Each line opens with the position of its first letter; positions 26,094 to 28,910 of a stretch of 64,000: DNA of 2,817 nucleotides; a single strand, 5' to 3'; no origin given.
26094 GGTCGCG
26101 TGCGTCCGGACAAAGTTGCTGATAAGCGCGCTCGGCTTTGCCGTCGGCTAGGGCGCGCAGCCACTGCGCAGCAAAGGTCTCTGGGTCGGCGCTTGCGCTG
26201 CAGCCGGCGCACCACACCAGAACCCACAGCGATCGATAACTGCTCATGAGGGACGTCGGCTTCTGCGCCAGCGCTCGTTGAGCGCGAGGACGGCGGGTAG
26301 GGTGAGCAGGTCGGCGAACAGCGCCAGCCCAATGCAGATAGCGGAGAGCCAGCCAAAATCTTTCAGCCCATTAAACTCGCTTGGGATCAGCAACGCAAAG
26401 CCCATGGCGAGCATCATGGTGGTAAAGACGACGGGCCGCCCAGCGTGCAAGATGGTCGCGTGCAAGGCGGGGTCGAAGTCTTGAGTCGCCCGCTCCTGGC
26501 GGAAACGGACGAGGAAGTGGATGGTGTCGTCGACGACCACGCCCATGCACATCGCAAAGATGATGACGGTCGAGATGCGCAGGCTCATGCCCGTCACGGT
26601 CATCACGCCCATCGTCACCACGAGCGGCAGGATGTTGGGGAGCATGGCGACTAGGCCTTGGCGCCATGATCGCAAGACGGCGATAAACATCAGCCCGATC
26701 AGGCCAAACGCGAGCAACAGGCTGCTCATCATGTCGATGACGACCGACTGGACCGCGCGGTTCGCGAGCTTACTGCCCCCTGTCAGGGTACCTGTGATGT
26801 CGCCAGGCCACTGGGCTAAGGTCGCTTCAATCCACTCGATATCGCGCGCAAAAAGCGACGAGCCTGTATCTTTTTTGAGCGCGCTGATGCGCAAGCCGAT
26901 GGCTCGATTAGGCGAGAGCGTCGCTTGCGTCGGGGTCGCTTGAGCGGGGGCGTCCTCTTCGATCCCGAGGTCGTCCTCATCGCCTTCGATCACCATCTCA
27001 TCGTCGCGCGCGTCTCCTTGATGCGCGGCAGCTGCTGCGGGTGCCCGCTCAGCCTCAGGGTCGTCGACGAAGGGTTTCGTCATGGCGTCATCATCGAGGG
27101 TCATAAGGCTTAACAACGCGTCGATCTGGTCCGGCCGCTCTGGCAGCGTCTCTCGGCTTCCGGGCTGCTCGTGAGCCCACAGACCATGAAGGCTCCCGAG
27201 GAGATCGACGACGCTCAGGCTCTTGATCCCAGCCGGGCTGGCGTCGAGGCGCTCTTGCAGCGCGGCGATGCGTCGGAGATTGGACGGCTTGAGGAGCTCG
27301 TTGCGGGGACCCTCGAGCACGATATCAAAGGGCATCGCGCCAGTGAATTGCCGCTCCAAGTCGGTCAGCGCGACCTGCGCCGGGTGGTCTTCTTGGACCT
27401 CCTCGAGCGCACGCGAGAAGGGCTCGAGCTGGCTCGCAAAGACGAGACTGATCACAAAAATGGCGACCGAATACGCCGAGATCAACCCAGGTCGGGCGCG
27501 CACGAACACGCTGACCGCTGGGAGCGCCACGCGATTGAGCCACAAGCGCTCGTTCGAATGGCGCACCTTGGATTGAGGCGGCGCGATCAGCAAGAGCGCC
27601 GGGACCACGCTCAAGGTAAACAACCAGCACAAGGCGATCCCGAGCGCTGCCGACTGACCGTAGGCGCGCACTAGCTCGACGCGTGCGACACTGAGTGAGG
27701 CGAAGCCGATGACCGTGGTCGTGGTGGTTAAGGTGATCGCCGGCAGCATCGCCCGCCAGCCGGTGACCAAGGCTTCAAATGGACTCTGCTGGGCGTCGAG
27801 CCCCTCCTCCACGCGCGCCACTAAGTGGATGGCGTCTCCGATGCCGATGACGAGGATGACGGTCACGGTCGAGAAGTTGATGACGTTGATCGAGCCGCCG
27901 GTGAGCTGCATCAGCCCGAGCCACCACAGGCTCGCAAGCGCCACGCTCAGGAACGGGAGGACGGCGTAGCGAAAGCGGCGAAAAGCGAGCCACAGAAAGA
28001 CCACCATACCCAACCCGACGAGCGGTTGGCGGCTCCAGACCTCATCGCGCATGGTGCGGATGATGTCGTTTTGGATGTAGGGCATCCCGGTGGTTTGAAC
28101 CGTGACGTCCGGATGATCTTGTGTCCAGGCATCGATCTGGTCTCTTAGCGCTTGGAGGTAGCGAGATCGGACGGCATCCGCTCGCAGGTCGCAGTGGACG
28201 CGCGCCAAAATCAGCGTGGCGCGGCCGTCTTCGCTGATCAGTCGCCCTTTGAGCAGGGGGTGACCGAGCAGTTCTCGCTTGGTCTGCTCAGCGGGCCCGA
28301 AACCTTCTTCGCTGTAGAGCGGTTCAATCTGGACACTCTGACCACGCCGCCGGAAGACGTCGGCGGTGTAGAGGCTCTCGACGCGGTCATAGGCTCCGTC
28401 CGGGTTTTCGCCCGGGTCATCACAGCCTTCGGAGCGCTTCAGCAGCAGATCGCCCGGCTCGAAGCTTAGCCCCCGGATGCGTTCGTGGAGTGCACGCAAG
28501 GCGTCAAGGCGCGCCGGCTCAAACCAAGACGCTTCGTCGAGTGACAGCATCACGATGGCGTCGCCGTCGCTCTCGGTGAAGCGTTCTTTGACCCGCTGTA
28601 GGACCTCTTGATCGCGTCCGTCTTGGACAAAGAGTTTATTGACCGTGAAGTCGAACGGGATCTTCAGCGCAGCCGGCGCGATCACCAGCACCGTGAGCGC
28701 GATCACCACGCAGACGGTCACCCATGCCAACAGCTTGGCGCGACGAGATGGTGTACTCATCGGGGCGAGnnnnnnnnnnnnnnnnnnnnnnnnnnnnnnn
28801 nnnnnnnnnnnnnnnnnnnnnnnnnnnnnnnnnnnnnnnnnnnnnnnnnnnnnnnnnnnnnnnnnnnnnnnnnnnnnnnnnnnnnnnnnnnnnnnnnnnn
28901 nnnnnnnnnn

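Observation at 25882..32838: Six-gene translationally coupled envelope operon around an MMPL transporter and a calcium-repeat OmpA protein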

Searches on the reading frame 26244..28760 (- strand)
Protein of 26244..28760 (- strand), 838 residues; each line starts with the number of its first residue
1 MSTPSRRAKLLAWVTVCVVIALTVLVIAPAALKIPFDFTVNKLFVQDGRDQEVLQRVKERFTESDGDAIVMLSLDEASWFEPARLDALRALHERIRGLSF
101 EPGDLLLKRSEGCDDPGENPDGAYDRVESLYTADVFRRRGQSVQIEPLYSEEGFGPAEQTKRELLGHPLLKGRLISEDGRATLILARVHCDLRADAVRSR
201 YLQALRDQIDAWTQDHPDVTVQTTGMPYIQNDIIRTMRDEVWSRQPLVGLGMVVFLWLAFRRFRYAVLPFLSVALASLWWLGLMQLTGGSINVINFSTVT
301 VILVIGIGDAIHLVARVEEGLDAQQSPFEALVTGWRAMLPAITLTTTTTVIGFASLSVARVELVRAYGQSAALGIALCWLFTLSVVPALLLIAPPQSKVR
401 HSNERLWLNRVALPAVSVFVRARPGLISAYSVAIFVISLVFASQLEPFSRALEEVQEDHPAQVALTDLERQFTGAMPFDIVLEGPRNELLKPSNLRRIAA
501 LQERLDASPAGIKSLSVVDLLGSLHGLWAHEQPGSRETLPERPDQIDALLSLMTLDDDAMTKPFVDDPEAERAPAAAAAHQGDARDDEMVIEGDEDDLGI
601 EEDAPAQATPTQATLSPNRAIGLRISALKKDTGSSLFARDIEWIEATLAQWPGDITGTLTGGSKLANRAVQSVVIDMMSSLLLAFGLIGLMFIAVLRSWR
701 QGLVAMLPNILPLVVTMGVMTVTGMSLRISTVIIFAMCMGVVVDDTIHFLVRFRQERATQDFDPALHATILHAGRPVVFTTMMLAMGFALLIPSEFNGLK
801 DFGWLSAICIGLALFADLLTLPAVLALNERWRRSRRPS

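Call 3: search_protein_families(library=pfam, proteins=[window:26244-28760:-], max_evalue=0.01)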
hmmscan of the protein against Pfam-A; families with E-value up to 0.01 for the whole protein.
window:26244-28760:- (838 aa): 6 families
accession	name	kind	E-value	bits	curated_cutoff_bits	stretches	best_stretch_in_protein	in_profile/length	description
PF03176.21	MMPL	-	3e-31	109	20.5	2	165-410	71-322/333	MMPL family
PF02460.24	Patched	-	1.1e-10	41.9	23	2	261-391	26-155/156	Patched SSD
PF00873.25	ACR_tran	-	5.6e-10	38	28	2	669-826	325-487/1021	AcrB/AcrD/AcrF family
PF12349.14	Sterol-sensing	-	1.5e-05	25.3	22.3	1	702-834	9-142/153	Sterol-sensing domain of SREBP cleavage-activation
PF02355.23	SecD_SecF_C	-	0.00039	20.3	20.5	0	675-803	31-161/189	Protein export membrane protein SecD/SecF, C-terminal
PF06630.16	Exonuc_VIII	-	0.005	17.2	25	1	556-634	80-162/203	Enterobacterial exodeoxyribonuclease VIII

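Call 4: search_protein_families(library=ncbifam, proteins=[window:26244-28760:-], max_evalue=0.01)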
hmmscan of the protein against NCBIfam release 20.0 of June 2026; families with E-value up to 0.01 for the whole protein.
window:26244-28760:- (838 aa): 19 families
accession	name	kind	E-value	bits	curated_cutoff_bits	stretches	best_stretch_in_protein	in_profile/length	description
TIGR00921.1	2A067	subfamily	1.9e-55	188.2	351.9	2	174-505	129-469/733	hydrophobe/amphiphile efflux-3 (HAE3) family transporter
TIGR03480.1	HpnN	hypoth_equivalog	2.5e-43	148.2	751.85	2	654-836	248-431/862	hopanoid biosynthesis associated RND transporter like protein HpnN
TIGR00833.1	actII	subfamily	3.9e-38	131.3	874.7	2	162-509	98-447/910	MMPL family RND transporter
NF052374.1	HopndTporHpnN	equivalog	3.3e-23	81.7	1100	2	658-827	255-425/858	hopanoid transporter HpnN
NF045600.2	BstA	equivalog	6.6e-17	60.7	1400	2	211-403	257-449/903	sterol transporter cytoplasmic membrane protein BstA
NF000282.2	RND_permease_1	subfamily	4.7e-13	48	1250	2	252-443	350-550/1029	multidrug efflux RND transporter permease subunit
NF007131.0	PRK09577.1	equivalog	4.1e-10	38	1768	1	249-411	345-516/1045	multidrug efflux RND transporter permease subunit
NF007133.0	PRK09579.1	equivalog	4.4e-10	37.8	1763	2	250-350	344-443/1017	multidrug efflux RND transporter permease subunit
TIGR00915.1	2A0602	subfamily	1.1e-08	33.5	940.35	2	253-412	352-520/1050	efflux RND transporter permease subunit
TIGR00916.1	2A0604s01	subfamily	7.8e-08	32.2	148.6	2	253-377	100-225/231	SecD/SecF family protein translocase subunit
NF033617.1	RND_permease_2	subfamily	4.8e-07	28.1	1250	2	252-351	343-442/1009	multidrug efflux RND transporter permease subunit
NF009583.0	PRK13024.1-3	subfamily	9e-07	27.3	721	1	677-835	580-741/755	protein translocase subunit SecDF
NF007905.0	PRK10614.1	equivalog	1.6e-06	26.1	1774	2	671-820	328-481/1025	multidrug efflux RND transporter permease subunit MdtC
NF011315.0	PRK14726.1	equivalog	3.4e-06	25.4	1249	1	251-390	684-824/855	protein translocase subunit SecDF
NF000037.1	RND_perm_OqxB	exception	7.7e-06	24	2200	2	674-784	340-451/1050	multidrug efflux RND transporter permease subunit OqxB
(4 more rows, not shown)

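Call 7: find_homologous_proteins(query=window:26244-28760:-, max_evalue=1e-10)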
Query window:26244-28760:- (838 aa): 71 proteins with E <= 1e-10 among 8000 candidates.
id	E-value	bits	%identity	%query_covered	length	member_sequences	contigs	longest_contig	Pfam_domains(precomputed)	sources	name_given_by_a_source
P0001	0.0e+0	1807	97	100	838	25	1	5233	PF03176.22,PF12349.15,PF02460.25,PF00873.26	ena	-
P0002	0.0e+0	1395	75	100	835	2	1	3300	PF03176.22,PF12349.15,PF02460.25,PF00873.26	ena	-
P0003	0.0e+0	1381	73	100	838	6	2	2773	PF03176.22,PF12349.15,PF02460.25,PF00873.26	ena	-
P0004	0.0e+0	1368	73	100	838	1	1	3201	PF03176.22,PF12349.15,PF02460.25,PF02355.23,PF00873.26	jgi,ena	-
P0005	0.0e+0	1311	69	99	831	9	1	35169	PF03176.22,PF12349.15,PF02460.25,PF02355.23,PF00873.26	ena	-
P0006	0.0e+0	1094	61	100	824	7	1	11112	PF03176.22,PF12349.15,PF02460.25,PF02355.23,PF00873.26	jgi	jgi:predicted RND superfamily exporter protein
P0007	0.0e+0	1088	60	100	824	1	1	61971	PF03176.22,PF12349.15,PF02460.25,PF02355.23,PF00873.26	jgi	jgi:hypothetical protein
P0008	4.8e-234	797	58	78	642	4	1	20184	PF03176.22,PF00873.26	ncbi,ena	-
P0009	1.1e-197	677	44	96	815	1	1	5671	PF03176.22,PF12349.15,PF02460.25,PF02355.23,PF00873.26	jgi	jgi:predicted RND superfamily exporter protein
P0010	4.1e-75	271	29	96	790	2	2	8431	PF03176.22,PF02460.25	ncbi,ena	-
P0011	6.9e-75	271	29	98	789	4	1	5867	PF03176.22,PF02460.25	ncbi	-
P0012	3.4e-69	252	30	95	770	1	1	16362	PF03176.22,PF02460.25,PF02355.23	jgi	jgi:predicted RND superfamily exporter protein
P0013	3.8e-61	225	28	84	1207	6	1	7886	PF03176.22,PF12349.15,PF06980.18,PF02460.25,PF00873.26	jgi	-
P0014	2.9e-60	222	30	78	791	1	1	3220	PF03176.22,PF12349.15,PF02460.25,PF00873.26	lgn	-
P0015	3.0e-60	222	27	44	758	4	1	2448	PF03176.22,PF12349.15,PF02460.25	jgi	jgi:hydrophobe/amphiphile efflux-3 (HAE3) family protein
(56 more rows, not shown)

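Call 9: find_encoding_contigs(protein=P0007, flank=10000, max_places=3)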
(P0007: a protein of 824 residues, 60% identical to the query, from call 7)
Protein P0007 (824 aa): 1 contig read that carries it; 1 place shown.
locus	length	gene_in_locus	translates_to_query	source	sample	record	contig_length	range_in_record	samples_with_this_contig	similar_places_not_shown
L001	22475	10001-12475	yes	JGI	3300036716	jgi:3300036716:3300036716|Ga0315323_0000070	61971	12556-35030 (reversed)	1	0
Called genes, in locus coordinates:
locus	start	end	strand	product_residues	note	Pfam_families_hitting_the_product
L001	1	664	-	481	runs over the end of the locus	PF00293:NUDIX (weak), PF00753:Lactamase_B, PF17778:WHD_BLACT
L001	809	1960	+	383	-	PF04055:Radical_SAM, PF12544:LAM_C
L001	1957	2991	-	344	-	PF01118:Semialdhyde_dh, PF22698:Semialdhyde_dhC_1, PF02774:Semialdhyde_dhC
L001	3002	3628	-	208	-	PF00702:Hydrolase, PF13419:HAD_2, PF13242:Hydrolase_like (weak)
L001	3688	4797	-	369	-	-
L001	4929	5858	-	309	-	PF07313:AmiA-like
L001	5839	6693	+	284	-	-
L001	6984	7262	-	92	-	-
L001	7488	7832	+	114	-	-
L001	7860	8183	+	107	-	PF14346:DUF4398 (weak)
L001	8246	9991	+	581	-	PF02412:TSP_3 (faint), PF00691:OmpA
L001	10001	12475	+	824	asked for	PF03176:MMPL, PF00873:ACR_tran (weak), PF02355:SecD_SecF_C (faint), PF02460:Patched, PF12349:Sterol-sensing (faint), PF03176:MMPL, PF00873:ACR_tran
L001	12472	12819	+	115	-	-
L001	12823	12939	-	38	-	-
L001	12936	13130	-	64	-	-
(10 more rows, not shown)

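Call 10: find_encoding_contigs(protein=P0005, flank=10000, max_places=3)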
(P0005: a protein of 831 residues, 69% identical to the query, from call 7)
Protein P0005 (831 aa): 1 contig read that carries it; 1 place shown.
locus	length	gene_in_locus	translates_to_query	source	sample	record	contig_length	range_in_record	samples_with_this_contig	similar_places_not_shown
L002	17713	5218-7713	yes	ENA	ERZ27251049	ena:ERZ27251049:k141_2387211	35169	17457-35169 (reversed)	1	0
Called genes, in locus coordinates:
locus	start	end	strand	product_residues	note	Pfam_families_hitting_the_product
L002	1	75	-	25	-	?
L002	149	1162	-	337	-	PF07313:AmiA-like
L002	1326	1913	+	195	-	-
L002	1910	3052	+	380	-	-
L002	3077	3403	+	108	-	-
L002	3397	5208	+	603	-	PF02412:TSP_3 (faint), PF00691:OmpA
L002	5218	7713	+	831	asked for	PF03176:MMPL, PF00873:ACR_tran (weak), PF02355:SecD_SecF_C (faint), PF02460:Patched (faint), PF12349:Sterol-sensing (faint), PF03176:MMPL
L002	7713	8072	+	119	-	-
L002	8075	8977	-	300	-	PF23416:DUF7107 (faint)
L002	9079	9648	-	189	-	PF01923:Cob_adeno_trans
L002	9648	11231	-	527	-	PF00795:CN_hydrolase, PF02540:NAD_synthase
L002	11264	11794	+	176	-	-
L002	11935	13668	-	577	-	PF13458:Peripla_BP_6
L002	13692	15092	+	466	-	PF01464:SLT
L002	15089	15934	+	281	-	-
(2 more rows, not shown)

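Call 11: find_encoding_contigs(protein=P0008, flank=10000, max_places=3)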
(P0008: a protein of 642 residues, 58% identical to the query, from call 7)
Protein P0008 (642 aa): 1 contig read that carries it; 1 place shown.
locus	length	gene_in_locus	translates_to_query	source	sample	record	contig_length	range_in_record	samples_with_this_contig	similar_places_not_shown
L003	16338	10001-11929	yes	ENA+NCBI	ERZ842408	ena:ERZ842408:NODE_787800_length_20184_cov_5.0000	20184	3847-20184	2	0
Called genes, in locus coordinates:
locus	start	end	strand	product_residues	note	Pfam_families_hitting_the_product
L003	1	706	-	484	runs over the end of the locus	PF00293:NUDIX (weak), PF00753:Lactamase_B, PF12706:Lactamase_B_2 (weak), PF17778:WHD_BLACT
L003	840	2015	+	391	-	PF04055:Radical_SAM, PF12544:LAM_C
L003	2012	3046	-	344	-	PF01118:Semialdhyde_dh, PF22698:Semialdhyde_dhC_1, PF02774:Semialdhyde_dhC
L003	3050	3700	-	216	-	PF00702:Hydrolase, PF12710:HAD (weak), PF13419:HAD_2, PF13242:Hydrolase_like (weak)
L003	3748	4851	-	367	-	-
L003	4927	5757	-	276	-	PF07313:AmiA-like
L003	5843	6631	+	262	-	-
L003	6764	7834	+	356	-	-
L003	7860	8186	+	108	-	PF14346:DUF4398 (weak)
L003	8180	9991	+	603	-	PF02412:TSP_3 (faint), PF00691:OmpA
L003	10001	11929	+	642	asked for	PF03176:MMPL, PF00873:ACR_tran (weak)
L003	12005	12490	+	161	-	PF00873:ACR_tran, PF02460:Patched (weak), PF03176:MMPL, PF12349:Sterol-sensing (weak)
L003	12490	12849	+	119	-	-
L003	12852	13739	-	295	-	PF23416:DUF7107 (faint)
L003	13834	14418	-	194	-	PF01923:Cob_adeno_trans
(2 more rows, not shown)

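Call 12: find_encoding_contigs(protein=P0009, flank=10000, max_places=3)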
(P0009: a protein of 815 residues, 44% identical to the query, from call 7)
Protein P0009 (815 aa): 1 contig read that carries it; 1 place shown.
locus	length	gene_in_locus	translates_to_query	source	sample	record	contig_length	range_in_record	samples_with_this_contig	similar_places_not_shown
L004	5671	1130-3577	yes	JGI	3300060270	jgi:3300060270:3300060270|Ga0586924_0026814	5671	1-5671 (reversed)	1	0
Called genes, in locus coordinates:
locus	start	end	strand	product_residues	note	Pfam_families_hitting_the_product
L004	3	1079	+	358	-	?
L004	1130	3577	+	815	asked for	PF03176:MMPL, PF02355:SecD_SecF_C (weak), PF02460:Patched, PF12349:Sterol-sensing, PF03176:MMPL, PF00873:ACR_tran (weak)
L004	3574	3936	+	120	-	-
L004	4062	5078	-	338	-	-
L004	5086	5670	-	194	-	?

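Call 13: find_encoding_contigs(protein=P0012, flank=10000, max_places=3)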
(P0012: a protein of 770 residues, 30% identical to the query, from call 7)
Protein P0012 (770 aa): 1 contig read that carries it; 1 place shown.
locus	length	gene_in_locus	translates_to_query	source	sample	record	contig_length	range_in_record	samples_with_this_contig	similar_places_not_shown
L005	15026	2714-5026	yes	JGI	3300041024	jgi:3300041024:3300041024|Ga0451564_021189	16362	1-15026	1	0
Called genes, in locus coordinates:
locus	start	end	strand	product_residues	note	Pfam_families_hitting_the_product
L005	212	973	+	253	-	PF00753:Lactamase_B, PF12706:Lactamase_B_2 (weak)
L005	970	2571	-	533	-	PF00135:COesterase, PF20434:BD-FAE (faint), PF07859:Abhydrolase_3 (weak)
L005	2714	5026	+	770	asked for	PF03176:MMPL, PF02460:Patched (weak), PF03176:MMPL, PF02355:SecD_SecF_C (weak)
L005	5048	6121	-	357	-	PF08450:SGL, PF01731:Arylesterase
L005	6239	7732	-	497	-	PF18998:Flg_new_2, PF00704:Glyco_hydro_18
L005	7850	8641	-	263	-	PF09948:PpoB2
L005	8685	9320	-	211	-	PF07040:DUF1326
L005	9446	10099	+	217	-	-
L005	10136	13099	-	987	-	PF07676:PD40, PF07676:PD40, PF26549:Tricorn_N, PF26549:Tricorn_N, PF07676:PD40, PF26549:Tricorn_N, PF07969:Amidohydro_3, PF01979:Amidohydro_1, +9 more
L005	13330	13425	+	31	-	-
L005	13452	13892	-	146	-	PF00903:Glyoxalase, PF13669:Glyoxalase_4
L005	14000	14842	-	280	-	PF00296:Bac_luciferase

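Call 14: find_encoding_contigs(protein=P0010, flank=10000, max_places=3)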
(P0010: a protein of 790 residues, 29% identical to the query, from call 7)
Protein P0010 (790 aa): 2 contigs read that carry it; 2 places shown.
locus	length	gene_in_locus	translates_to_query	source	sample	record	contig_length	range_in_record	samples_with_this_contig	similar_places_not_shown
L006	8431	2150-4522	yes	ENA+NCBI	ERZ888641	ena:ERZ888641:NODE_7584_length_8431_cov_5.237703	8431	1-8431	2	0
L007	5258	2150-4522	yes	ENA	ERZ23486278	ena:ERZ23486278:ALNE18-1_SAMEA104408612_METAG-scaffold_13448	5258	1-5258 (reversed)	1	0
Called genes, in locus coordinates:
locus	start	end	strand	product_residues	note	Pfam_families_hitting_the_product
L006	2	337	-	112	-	?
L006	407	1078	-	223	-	PF01618:MotA_ExbB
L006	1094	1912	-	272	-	PF03544:TonB_C (weak)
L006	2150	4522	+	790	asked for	PF03176:MMPL, PF02460:Patched (weak), PF03176:MMPL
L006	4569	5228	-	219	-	-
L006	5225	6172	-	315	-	PF00072:Response_reg, PF00990:GGDEF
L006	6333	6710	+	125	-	PF02537:CRCB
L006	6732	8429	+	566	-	?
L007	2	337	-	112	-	?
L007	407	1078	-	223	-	PF01618:MotA_ExbB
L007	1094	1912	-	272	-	PF03544:TonB_C (weak)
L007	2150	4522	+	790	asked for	PF03176:MMPL, PF02460:Patched (weak), PF03176:MMPL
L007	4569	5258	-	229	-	?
